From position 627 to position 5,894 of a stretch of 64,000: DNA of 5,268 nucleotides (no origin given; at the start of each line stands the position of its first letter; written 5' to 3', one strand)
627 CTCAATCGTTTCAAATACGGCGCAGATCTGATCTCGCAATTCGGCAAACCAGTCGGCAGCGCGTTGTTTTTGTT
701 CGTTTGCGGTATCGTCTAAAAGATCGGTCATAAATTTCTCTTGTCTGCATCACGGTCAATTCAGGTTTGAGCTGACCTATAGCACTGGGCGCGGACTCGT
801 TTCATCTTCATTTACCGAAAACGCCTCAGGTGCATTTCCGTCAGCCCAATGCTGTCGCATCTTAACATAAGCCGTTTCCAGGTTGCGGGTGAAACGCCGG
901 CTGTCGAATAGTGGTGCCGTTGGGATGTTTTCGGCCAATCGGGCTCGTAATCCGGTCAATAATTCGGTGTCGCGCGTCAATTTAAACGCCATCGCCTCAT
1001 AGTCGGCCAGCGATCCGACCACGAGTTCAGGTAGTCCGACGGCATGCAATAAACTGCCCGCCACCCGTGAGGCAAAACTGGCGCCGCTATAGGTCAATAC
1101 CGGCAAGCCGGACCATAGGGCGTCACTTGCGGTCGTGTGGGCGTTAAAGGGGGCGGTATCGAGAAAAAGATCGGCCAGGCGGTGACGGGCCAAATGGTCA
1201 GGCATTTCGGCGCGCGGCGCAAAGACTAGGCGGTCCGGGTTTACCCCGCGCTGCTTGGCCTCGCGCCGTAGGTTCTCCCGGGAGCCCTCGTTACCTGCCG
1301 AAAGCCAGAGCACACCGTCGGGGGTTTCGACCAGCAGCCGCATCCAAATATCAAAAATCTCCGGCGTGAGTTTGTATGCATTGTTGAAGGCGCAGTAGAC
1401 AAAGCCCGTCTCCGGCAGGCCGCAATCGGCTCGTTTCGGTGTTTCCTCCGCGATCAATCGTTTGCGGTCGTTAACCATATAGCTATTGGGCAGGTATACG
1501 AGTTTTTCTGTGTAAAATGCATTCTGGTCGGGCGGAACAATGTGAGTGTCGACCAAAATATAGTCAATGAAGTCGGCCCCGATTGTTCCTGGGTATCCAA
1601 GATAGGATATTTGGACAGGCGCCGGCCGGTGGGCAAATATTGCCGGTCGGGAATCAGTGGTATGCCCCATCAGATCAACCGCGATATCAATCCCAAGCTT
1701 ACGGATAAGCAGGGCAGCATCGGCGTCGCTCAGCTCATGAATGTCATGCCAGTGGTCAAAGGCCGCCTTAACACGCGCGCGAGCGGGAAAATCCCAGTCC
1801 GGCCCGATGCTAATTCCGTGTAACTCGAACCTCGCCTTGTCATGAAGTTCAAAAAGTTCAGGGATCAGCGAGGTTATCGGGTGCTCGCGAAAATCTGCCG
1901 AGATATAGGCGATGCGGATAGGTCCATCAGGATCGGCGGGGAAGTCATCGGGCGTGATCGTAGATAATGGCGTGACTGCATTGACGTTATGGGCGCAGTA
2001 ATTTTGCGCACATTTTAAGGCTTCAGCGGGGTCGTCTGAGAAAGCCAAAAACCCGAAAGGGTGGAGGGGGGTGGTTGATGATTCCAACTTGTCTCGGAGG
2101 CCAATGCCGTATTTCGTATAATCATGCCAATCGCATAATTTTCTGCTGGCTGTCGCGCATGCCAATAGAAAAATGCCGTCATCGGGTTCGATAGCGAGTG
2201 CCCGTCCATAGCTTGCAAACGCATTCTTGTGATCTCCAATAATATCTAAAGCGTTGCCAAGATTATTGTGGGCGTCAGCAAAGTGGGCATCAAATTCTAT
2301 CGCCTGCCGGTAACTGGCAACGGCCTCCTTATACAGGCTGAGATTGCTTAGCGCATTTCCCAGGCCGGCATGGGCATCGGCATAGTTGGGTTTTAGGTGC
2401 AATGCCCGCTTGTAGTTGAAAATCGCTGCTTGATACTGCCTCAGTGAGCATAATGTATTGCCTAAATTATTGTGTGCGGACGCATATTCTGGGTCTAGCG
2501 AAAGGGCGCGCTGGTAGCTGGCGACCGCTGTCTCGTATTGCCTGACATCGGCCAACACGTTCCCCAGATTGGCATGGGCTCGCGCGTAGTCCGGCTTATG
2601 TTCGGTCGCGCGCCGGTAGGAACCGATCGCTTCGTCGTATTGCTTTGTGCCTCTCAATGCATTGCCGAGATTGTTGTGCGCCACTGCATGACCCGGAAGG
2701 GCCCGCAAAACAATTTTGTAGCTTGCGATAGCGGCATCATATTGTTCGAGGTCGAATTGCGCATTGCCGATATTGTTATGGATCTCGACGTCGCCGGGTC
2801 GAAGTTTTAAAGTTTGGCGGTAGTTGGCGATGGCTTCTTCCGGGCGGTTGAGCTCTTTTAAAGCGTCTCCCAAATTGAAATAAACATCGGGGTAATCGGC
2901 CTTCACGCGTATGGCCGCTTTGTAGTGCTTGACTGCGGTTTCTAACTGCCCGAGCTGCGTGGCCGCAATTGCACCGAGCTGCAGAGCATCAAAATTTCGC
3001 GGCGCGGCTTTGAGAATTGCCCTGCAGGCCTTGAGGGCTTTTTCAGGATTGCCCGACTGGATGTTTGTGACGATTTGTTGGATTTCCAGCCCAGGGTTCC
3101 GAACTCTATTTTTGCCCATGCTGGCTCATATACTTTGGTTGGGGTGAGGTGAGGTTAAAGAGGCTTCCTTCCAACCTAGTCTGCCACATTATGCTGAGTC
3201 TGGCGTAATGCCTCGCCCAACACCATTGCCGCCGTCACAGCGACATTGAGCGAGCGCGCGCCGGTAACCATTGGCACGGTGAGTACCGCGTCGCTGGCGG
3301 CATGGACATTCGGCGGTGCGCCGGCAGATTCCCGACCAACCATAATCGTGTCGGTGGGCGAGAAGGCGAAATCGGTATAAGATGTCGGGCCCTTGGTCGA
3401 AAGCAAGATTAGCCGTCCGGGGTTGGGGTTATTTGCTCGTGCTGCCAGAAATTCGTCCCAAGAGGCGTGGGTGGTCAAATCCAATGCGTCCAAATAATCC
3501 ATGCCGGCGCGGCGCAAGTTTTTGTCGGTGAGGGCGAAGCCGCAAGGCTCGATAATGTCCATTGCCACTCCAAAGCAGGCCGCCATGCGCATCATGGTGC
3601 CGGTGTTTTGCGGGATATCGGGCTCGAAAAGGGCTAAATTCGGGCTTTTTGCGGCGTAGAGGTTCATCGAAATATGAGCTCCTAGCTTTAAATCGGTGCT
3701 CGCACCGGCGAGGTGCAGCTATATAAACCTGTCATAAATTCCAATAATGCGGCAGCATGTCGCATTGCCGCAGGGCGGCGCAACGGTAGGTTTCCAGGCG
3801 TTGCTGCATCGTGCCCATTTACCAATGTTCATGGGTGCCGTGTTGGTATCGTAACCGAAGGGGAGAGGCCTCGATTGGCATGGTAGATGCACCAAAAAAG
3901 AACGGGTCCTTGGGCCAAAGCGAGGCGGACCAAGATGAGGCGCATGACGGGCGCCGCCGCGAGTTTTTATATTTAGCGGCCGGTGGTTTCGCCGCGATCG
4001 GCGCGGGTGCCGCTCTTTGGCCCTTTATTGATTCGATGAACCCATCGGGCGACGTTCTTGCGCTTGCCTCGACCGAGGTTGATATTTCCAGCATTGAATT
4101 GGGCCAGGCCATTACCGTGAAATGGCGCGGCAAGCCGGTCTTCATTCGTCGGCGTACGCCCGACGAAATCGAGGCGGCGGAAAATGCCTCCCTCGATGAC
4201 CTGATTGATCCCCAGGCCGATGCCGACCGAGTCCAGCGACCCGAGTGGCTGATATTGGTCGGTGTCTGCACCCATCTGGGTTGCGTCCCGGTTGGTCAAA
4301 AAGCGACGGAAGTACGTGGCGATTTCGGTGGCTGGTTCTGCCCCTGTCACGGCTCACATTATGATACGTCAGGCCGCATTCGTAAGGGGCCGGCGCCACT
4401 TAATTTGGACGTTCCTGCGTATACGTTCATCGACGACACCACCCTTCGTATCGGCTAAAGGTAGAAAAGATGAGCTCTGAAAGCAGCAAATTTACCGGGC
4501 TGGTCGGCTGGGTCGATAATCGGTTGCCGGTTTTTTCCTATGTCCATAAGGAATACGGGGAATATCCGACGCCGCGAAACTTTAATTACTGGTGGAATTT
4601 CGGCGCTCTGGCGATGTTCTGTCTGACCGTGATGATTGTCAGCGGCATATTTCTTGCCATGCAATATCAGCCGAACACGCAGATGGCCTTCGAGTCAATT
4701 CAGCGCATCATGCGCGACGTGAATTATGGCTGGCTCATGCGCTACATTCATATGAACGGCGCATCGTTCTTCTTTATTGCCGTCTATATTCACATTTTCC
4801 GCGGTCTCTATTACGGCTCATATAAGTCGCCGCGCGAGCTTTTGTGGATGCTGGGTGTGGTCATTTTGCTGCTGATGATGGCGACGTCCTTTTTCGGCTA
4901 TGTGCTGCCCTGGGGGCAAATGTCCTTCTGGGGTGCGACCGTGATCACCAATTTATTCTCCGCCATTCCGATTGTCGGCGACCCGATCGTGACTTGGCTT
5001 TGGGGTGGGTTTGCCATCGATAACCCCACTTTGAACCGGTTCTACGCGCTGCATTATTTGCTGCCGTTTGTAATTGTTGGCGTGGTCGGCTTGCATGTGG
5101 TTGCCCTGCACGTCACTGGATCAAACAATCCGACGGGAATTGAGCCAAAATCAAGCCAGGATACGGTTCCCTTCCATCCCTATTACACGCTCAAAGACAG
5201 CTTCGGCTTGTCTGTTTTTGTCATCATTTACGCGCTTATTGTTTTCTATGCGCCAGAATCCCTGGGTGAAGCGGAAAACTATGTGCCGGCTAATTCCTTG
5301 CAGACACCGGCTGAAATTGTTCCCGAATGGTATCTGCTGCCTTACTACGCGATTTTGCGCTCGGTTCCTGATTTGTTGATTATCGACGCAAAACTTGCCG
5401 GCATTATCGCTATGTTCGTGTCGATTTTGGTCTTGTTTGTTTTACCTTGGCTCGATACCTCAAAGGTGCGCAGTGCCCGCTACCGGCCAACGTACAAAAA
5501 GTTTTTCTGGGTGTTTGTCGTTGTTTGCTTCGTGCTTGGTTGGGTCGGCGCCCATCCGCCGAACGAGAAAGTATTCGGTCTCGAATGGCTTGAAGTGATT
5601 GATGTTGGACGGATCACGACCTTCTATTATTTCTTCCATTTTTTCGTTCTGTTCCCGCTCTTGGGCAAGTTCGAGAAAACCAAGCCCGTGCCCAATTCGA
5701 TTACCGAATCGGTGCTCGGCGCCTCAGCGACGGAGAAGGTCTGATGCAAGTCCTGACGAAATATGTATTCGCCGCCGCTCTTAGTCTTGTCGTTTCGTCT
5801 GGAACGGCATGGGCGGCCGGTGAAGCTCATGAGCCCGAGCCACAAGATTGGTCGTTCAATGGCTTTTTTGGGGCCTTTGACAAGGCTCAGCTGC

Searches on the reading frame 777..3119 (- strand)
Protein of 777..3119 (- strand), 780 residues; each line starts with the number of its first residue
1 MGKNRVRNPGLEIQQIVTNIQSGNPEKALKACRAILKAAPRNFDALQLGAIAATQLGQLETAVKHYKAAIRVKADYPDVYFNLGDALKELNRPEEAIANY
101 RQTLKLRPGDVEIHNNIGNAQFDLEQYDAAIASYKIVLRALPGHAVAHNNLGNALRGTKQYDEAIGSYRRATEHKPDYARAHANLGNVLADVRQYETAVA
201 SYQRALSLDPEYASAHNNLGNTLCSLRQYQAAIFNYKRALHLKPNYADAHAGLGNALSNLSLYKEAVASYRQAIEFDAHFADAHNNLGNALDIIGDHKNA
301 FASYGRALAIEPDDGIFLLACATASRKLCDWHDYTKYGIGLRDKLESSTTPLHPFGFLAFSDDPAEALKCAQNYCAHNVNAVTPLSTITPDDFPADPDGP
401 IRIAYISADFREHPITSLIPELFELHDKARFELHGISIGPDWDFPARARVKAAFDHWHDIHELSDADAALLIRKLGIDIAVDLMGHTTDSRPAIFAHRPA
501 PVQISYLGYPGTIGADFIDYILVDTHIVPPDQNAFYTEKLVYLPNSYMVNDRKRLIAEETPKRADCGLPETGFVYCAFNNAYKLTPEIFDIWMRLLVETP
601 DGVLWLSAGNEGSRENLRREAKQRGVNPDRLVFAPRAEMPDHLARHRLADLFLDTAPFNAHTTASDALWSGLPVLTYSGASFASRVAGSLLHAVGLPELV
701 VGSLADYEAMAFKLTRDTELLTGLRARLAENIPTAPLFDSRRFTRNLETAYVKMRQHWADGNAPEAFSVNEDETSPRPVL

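Call 69: search_protein_families(library=pfam, proteins=[window:777-3119:-], max_evalue=0.00001)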
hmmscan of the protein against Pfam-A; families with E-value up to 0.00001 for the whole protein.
window:777-3119:- (780 aa): 17 families
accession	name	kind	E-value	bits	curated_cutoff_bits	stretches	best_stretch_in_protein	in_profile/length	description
PF13844.12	Glyco_transf_41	-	2e-84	284.3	25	2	563-747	359-543/543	Glycosyl transferase family 41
PF13414.12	TPR_11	-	3.3e-61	203.1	26.8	6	54-90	5-41/42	TPR repeat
PF00515.34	TPR_1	-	1.5e-59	195.9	27.8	5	213-246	1-34/34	Tetratricopeptide repeat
PF07719.23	TPR_2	-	9.2e-47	153.8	27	3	146-178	2-34/34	Tetratricopeptide repeat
PF13181.12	TPR_8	-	1.7e-41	137.3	25.7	0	78-109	2-33/34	Tetratricopeptide repeat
PF13431.12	TPR_17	-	1.3e-38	128.4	24.4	1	202-233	2-33/34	Tetratricopeptide repeat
PF13432.12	TPR_16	-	1.1e-34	118.9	32.7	4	82-144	2-64/65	Tetratricopeptide repeat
PF14559.12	TPR_19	-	1.8e-27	95.9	25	1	123-183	3-63/68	Tetratricopeptide repeat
PF13424.12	TPR_12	-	3.4e-26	91.7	30.1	4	47-107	8-75/77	Tetratricopeptide repeat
PF13428.12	TPR_14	-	1.5e-24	84.4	23.5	0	77-116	1-40/44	Tetratricopeptide repeat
PF13176.12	TPR_7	-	1.9e-23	80.9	27.9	0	181-210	1-32/36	Tetratricopeptide repeat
PF23914.1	TPR_CcmH_CycH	-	1.2e-17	64.7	42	0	56-142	63-152/158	Cytochrome c-type biogenesis protein H TPR domain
PF13371.12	TPR_9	-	6.8e-14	52.1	35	0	187-251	3-67/73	Tetratricopeptide repeat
PF13374.12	TPR_10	-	1.5e-11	44.3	27.5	0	149-171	6-28/42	Tetratricopeptide repeat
PF24575.1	TPR_Slam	-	1.5e-09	38.7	35.2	0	155-198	57-100/104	Surface lipoprotein assembly modifier, N-terminal TPR repeats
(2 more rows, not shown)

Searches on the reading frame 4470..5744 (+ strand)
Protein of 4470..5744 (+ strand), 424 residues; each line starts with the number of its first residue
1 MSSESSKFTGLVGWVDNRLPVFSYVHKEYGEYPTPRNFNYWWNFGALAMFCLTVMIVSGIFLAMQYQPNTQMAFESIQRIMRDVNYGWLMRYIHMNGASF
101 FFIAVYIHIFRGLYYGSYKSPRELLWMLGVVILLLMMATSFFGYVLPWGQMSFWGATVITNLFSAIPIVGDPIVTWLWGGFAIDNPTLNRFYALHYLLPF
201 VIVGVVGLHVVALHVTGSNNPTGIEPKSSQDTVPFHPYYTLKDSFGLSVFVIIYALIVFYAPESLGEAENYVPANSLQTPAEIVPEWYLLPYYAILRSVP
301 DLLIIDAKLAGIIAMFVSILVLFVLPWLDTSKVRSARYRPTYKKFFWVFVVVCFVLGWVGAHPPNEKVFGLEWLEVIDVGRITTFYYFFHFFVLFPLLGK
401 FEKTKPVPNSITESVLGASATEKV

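Call 69: search_protein_families(library=pfam, proteins=[window:4470-5744:+], max_evalue=0.00001)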
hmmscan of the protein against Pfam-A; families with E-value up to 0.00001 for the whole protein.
window:4470-5744:+ (424 aa): 3 families
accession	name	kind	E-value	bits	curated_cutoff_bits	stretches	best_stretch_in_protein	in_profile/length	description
PF00033.24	Cytochrome_B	-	2.3e-76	256.3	27.2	1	31-217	3-189/189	Cytochrome b/b6/petB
PF13631.11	Cytochrom_B_N_2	-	2.1e-47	161.6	27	1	100-266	2-167/169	Cytochrome b(N-terminal)/b6/petB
PF00032.22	Cytochrom_B_C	-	1.5e-36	125.2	20.7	1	273-388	1-102/102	Cytochrome b(C-terminal)/b6/petD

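Call 89: search_solved_structures(query=window:4470-5744:+, max_evalue=1e-50)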
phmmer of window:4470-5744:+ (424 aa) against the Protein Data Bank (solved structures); distinct sequences matched with E-value up to 1e-50: 38.
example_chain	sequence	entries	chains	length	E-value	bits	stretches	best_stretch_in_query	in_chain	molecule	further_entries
29ye_B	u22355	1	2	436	2.5e-138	464.6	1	8-414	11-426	Cytochrome b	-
1zrt_C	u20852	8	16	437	2.5e-138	464.6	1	8-414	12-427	Cytochrome b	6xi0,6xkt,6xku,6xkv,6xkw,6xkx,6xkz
29xz_B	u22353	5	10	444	2.7e-138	464.6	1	8-414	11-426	Cytochrome b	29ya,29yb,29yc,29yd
8bel_C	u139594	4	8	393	6.6e-137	460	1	19-413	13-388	Cytochrome b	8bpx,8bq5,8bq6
8e73_C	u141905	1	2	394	1.9e-136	458.5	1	20-412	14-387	COB (cyt b)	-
7jrg_C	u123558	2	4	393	2.6e-136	458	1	20-412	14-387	COB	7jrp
2yiu_A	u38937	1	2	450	2.3e-135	454.9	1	9-414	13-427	CYTOCHROME B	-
9fks_a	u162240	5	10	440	2.4e-135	454.8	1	9-414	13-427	Cytochrome b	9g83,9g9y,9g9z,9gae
2qjk_A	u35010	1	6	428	1.1e-134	452.7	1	8-413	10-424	Cytochrome b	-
2fyn_A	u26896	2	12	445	1.1e-134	452.6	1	8-413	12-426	Cytochrome b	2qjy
2qjp_A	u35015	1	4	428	1.8e-134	451.9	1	8-413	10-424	Cytochrome b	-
5kkz_A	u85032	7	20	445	1.9e-134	451.9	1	8-413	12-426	Cytochrome b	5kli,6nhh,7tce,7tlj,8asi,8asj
6nin_A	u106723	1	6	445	5e-134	450.5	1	8-413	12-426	Cytochrome b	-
8zno_C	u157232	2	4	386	6e-126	423.9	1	19-412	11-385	Cytochrome b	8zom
3cx5_C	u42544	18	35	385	4.7e-122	411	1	25-402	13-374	CYTOCHROME B | CYTOCHROME B-C1 COMPLEX SUBUNIT 2, MITOCHONDRIAL; SYNONYM: COMPLEX III SUBUNIT 2, CORE PRO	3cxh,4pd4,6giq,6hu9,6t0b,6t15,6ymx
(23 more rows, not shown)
